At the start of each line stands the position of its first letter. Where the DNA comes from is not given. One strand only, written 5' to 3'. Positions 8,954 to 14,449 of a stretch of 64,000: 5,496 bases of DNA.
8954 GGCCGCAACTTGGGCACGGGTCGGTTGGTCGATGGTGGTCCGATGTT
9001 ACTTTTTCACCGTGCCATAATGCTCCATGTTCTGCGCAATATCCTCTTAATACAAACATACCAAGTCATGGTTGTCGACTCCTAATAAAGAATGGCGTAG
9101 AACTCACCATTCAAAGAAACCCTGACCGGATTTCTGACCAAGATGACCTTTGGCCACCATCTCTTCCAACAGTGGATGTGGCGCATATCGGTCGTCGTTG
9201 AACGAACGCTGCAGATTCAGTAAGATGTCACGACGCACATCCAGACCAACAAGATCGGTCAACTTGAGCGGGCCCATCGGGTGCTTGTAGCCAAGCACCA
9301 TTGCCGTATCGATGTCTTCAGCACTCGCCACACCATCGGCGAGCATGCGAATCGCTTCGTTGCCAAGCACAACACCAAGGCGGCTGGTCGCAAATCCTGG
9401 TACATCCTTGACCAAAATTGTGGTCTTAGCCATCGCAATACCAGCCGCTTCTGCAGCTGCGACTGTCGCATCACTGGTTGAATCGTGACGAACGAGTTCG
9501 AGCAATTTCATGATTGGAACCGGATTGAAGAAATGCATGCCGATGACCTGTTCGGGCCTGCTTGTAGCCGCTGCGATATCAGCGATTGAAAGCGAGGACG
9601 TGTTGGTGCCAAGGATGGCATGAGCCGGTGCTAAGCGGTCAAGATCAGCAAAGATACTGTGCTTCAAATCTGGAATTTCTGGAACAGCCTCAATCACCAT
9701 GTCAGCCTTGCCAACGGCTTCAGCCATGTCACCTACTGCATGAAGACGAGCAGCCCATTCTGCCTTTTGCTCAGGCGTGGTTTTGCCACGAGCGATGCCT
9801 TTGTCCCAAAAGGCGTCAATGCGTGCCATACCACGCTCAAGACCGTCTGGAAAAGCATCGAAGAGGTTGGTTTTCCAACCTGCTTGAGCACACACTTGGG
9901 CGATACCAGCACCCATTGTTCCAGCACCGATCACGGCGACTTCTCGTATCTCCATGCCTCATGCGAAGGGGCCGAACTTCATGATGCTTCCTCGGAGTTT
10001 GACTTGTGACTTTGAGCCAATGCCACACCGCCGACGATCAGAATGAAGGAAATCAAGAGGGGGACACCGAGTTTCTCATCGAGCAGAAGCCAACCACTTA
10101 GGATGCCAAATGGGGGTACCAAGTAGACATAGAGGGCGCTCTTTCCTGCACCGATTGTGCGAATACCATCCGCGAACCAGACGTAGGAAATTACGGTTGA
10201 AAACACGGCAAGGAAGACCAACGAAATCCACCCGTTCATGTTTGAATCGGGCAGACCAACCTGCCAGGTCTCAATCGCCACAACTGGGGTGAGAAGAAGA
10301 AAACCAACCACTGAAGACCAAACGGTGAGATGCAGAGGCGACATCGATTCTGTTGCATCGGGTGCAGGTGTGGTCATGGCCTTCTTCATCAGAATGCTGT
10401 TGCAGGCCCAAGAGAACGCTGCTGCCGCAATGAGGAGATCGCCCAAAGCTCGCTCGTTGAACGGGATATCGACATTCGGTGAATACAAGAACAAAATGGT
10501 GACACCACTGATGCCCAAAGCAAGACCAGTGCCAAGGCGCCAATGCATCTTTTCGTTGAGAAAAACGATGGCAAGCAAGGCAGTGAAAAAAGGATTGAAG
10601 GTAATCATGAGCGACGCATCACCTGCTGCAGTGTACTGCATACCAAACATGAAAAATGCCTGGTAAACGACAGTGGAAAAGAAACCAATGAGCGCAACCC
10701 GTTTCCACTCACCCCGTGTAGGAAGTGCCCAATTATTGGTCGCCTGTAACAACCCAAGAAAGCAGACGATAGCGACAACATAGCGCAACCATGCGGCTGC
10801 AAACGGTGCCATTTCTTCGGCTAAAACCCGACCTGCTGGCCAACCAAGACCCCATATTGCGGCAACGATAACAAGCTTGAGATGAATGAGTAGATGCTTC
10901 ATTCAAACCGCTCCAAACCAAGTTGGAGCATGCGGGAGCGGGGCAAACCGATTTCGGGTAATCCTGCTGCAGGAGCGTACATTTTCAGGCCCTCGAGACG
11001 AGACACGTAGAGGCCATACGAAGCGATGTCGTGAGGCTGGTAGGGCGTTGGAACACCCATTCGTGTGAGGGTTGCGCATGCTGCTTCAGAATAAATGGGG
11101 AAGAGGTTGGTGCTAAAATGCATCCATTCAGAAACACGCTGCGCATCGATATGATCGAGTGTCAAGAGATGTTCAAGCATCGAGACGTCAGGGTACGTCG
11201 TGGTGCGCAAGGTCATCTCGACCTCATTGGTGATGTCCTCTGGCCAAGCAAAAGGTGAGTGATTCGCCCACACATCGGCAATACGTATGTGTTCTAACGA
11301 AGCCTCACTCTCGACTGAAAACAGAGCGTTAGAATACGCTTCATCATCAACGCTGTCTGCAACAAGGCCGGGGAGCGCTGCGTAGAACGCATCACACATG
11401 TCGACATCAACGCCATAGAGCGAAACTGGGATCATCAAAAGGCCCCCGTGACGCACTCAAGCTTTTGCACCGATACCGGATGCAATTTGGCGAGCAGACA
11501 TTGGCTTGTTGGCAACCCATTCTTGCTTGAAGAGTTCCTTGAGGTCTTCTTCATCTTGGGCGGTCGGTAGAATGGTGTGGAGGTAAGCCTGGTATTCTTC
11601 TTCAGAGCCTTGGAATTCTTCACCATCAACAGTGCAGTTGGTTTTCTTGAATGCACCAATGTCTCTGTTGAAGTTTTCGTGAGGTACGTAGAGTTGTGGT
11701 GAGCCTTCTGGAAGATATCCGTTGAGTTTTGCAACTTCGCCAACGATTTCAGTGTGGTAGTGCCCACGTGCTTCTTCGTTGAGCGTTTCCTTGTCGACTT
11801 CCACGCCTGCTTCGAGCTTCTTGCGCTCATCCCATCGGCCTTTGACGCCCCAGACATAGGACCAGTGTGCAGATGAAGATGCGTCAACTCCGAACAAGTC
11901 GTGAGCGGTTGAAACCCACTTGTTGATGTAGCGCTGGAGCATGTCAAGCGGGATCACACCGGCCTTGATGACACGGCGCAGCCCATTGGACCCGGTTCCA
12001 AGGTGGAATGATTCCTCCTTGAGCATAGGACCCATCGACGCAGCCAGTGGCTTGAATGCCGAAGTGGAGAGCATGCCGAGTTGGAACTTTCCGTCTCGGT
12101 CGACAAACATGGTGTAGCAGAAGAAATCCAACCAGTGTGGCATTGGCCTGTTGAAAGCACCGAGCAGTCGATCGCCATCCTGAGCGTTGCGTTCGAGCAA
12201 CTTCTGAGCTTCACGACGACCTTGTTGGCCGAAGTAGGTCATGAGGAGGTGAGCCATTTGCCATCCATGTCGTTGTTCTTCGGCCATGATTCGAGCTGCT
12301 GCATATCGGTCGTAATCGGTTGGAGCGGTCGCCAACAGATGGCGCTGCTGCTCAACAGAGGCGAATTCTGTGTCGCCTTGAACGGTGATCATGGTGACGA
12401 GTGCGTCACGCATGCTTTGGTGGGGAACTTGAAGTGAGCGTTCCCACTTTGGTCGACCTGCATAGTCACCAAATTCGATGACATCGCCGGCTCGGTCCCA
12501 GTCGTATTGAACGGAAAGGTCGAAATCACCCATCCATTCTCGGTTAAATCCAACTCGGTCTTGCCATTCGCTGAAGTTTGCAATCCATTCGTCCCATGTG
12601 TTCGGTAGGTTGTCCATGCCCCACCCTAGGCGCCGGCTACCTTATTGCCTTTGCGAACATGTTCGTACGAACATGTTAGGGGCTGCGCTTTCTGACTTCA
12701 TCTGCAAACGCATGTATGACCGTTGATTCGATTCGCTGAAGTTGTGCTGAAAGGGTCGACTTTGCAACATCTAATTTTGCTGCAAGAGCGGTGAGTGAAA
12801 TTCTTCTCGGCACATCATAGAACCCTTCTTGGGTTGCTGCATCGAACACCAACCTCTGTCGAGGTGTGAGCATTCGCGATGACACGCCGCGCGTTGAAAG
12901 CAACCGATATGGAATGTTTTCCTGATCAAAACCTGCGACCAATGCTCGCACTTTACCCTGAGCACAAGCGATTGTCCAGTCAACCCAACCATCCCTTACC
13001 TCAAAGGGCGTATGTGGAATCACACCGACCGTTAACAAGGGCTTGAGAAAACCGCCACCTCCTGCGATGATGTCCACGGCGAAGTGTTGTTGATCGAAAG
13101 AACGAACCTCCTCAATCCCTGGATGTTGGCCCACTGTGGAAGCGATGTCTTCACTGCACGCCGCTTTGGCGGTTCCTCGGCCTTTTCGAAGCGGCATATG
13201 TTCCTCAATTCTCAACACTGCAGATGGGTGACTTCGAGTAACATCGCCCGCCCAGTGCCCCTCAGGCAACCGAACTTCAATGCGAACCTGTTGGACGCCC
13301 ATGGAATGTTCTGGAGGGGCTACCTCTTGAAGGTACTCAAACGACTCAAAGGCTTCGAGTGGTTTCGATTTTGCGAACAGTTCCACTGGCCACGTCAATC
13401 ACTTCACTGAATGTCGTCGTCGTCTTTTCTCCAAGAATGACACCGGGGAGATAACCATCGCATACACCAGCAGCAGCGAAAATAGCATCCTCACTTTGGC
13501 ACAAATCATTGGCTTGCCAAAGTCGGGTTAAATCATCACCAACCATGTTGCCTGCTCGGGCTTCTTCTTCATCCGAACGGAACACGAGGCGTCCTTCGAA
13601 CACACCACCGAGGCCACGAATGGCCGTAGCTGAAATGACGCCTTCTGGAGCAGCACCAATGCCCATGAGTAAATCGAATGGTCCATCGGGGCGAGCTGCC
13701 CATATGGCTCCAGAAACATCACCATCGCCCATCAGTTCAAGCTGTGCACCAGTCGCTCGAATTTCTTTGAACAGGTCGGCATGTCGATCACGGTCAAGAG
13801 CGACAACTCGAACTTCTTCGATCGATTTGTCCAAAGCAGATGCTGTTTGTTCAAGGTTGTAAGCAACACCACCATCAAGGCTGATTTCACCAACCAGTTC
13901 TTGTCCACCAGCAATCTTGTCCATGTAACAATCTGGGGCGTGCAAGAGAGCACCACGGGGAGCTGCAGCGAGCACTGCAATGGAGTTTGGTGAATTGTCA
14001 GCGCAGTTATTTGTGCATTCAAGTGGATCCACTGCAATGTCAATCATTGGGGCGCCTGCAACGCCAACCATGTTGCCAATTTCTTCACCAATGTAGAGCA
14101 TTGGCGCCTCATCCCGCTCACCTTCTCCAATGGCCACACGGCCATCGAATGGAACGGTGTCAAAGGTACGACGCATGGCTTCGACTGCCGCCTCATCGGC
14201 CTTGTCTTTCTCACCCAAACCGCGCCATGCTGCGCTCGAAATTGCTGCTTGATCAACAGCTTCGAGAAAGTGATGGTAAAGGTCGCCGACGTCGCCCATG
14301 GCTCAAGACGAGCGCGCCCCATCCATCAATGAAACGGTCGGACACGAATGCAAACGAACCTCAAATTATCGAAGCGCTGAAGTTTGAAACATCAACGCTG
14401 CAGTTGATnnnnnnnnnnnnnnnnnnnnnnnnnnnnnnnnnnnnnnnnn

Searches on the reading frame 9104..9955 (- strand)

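Call 95: search_protein_families(library=pfam, proteins=[window:9104-9955:-], max_evalue=0.001)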
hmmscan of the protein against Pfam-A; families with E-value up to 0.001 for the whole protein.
window:9104-9955:- (283 aa): 5 families
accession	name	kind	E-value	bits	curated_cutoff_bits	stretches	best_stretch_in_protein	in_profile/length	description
PF02737.24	3HCDH_N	-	2.3e-61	207.3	22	1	5-185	1-180/180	3-hydroxyacyl-CoA dehydrogenase, NAD binding domain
PF00725.27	3HCDH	-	4.2e-31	107.8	22.1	1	187-283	1-97/97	3-hydroxyacyl-CoA dehydrogenase, C-terminal domain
PF03446.21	NAD_binding_2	-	4.2e-06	27.3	21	1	6-121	2-96/161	NAD binding domain of 6-phosphogluconate dehydrogenase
PF01210.29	NAD_Gly3P_dh_N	-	2e-05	25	23.1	1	5-93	1-79/158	NAD-dependent glycerol-3-phosphate dehydrogenase N-terminus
PF03807.23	F420_oxidored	-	0.00056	20.9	21.6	0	6-92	2-68/94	NADP oxidoreductase coenzyme F420-dependent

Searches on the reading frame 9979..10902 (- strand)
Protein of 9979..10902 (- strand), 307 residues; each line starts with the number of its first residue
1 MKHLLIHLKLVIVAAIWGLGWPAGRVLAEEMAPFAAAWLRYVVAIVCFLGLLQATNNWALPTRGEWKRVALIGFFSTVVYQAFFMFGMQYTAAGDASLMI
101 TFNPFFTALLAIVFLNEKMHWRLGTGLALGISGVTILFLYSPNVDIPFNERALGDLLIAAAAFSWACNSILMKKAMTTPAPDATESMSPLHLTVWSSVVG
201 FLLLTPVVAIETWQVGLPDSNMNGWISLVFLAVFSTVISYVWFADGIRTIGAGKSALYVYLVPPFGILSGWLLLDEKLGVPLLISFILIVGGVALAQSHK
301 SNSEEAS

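Call 95: search_protein_families(library=pfam, proteins=[window:9979-10902:-], max_evalue=0.001)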
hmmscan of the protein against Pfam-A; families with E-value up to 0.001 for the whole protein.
window:9979-10902:- (307 aa): 2 families
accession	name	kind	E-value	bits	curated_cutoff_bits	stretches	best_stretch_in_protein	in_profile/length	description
PF00892.27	EamA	-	4.9e-46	156.8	28.2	2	8-138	5-134/135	EamA-like transporter family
PF03151.22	TPT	-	8.1e-08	32.4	30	1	60-237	60-228/291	Triose-phosphate Transporter family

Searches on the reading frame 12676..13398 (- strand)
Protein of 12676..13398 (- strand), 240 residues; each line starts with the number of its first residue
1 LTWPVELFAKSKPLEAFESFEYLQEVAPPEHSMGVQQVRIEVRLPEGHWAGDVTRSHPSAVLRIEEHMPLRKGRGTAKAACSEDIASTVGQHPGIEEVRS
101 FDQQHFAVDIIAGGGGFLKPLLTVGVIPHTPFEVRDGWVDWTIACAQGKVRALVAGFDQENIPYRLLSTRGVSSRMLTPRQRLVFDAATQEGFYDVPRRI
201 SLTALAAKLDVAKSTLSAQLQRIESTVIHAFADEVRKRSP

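Call 95: search_protein_families(library=pfam, proteins=[window:12676-13398:-], max_evalue=0.001)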
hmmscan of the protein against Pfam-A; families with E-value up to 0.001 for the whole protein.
window:12676-13398:- (240 aa): 2 families
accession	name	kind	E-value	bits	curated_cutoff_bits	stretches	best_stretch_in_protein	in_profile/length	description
PF04967.18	HTH_10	-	2.4e-15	56.5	23.1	1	177-228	1-52/53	HTH DNA binding domain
PF09182.16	PuR_N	-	0.00044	20.6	24.6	0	197-227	17-48/70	Bacterial purine repressor, N-terminal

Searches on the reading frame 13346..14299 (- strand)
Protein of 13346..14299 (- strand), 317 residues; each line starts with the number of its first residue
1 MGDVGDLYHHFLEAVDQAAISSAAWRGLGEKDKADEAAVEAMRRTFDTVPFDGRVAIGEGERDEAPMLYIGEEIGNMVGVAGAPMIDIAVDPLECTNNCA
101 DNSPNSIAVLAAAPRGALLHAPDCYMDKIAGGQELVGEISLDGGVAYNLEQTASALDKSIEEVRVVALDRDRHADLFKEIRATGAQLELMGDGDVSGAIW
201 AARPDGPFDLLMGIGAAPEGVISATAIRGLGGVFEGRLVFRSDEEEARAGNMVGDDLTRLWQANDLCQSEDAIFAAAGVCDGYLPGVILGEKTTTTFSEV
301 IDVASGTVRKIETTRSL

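Call 95: search_protein_families(library=pfam, proteins=[window:13346-14299:-], max_evalue=0.001)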
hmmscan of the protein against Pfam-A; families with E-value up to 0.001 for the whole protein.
window:13346-14299:- (317 aa): 1 family
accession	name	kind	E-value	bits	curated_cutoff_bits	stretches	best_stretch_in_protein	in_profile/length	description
PF03320.18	FBPase_glpX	-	3.7e-107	358.2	27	1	7-314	3-306/307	Bacterial fructose-1,6-bisphosphatase, glpX-encoded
